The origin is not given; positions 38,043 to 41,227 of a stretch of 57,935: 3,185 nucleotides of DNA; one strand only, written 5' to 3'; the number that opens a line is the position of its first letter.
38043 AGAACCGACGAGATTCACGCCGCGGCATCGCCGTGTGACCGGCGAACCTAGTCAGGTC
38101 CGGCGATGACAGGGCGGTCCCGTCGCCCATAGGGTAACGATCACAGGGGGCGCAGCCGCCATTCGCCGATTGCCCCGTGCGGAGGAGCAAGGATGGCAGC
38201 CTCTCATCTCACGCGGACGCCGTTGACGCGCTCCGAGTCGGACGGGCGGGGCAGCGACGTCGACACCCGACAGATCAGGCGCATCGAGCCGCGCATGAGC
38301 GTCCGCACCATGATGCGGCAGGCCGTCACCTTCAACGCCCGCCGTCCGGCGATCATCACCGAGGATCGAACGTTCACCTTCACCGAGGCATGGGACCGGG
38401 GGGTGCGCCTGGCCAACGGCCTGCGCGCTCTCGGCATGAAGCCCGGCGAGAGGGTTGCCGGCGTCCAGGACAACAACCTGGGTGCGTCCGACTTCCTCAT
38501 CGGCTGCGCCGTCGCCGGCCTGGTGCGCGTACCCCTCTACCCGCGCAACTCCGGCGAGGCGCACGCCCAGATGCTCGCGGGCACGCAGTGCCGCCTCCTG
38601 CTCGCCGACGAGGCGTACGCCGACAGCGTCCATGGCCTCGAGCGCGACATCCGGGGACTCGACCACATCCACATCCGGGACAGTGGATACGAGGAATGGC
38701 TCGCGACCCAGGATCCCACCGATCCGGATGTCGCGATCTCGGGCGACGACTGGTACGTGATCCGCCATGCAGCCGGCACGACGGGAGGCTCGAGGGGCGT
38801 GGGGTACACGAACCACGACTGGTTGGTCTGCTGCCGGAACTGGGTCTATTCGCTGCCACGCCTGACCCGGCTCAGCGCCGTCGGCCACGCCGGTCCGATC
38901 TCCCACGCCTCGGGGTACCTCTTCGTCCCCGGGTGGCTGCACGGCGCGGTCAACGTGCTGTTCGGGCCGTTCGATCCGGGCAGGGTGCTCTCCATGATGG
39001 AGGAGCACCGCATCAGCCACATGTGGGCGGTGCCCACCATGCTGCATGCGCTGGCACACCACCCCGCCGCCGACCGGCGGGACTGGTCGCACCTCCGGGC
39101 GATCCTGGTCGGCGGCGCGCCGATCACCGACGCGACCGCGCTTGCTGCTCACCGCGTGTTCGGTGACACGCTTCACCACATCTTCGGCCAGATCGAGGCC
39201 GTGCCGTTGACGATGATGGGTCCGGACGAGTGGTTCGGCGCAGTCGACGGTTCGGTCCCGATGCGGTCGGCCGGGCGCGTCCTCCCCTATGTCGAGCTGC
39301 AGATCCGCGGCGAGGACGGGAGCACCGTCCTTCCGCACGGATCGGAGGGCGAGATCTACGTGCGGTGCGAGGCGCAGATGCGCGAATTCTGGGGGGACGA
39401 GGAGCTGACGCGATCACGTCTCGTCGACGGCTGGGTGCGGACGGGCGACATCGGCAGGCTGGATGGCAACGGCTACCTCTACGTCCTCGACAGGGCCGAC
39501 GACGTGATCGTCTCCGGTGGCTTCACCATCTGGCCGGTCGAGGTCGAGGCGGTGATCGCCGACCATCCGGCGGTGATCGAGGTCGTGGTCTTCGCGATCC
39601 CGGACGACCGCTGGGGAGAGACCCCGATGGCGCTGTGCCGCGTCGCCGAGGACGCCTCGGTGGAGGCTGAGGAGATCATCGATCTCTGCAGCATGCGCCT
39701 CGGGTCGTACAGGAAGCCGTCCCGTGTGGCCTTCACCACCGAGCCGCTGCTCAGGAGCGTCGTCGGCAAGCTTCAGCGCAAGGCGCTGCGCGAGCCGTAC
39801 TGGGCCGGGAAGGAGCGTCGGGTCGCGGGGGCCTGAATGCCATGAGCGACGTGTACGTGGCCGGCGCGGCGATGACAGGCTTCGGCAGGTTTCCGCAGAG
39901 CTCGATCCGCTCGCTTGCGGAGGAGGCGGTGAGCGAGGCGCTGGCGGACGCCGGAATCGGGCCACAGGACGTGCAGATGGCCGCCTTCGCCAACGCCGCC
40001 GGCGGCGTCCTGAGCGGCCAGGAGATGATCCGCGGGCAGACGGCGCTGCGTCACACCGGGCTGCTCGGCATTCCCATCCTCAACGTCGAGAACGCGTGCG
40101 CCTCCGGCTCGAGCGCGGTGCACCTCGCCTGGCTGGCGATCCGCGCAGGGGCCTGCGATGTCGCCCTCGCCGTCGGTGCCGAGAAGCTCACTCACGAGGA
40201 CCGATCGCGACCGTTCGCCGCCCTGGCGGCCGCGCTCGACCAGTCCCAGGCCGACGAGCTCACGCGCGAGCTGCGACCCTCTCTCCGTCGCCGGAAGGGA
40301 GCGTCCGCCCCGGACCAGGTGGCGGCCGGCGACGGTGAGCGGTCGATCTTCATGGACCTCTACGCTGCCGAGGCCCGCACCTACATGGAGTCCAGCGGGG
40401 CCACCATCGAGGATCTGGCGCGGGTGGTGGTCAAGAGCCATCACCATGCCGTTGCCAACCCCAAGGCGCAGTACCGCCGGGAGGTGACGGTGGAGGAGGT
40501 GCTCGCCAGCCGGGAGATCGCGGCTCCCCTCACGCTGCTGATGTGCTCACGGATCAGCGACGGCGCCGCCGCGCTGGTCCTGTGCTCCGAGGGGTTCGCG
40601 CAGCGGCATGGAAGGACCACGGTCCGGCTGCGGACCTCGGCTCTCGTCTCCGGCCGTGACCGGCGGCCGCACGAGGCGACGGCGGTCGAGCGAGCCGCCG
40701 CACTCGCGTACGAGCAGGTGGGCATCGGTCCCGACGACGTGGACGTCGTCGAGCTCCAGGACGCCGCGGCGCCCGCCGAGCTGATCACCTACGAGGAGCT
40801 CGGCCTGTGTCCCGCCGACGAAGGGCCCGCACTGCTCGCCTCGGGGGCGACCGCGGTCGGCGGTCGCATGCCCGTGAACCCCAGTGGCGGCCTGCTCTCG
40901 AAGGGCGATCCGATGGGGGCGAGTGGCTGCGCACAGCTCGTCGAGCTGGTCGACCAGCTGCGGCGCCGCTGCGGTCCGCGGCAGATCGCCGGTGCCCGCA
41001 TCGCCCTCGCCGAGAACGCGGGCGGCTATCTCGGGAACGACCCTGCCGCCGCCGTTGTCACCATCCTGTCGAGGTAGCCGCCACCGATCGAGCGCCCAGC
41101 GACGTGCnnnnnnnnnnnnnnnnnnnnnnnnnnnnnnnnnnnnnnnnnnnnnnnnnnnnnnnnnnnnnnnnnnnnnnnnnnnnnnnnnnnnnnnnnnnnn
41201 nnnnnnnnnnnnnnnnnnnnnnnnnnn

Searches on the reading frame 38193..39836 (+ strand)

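Call 53: search_protein_families(library=pfam, proteins=[window:38193-39836:+], max_evalue=0.001)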
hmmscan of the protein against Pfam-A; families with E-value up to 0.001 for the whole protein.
window:38193-39836:+ (547 aa): 2 families
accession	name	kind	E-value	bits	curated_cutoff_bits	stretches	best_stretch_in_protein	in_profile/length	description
PF00501.34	AMP-binding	-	7.6e-55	186.7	29.9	1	45-400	5-384/384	AMP-binding enzyme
PF13193.12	AMP-binding_C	-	3.3e-13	50.8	24.5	1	450-517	1-68/76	AMP-binding enzyme C-terminal domain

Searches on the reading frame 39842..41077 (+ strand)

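Call 53: search_protein_families(library=pfam, proteins=[window:39842-41077:+], max_evalue=0.001)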
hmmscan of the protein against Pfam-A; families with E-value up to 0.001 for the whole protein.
window:39842-41077:+ (411 aa): 5 families
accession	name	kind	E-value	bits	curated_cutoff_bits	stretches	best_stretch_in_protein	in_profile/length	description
PF22691.2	Thiolase_C_1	-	1.2e-41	142.2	28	1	279-399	17-136/144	Thiolase C-terminal domain-like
PF00108.29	Thiolase_N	-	6.1e-29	101.6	26.4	1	4-250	1-259/260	Thiolase, N-terminal domain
PF00109.32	ketoacyl-synt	-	5.1e-11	43.1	20.8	1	78-133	166-220/252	Beta-ketoacyl synthase, N-terminal domain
PF02803.24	Thiolase_C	-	6.8e-11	42.3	27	1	285-386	27-110/123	Thiolase, C-terminal domain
PF02801.28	Ketoacyl-synt_C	-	0.00029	21.3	20.8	0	278-310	23-55/119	Beta-ketoacyl synthase, C-terminal domain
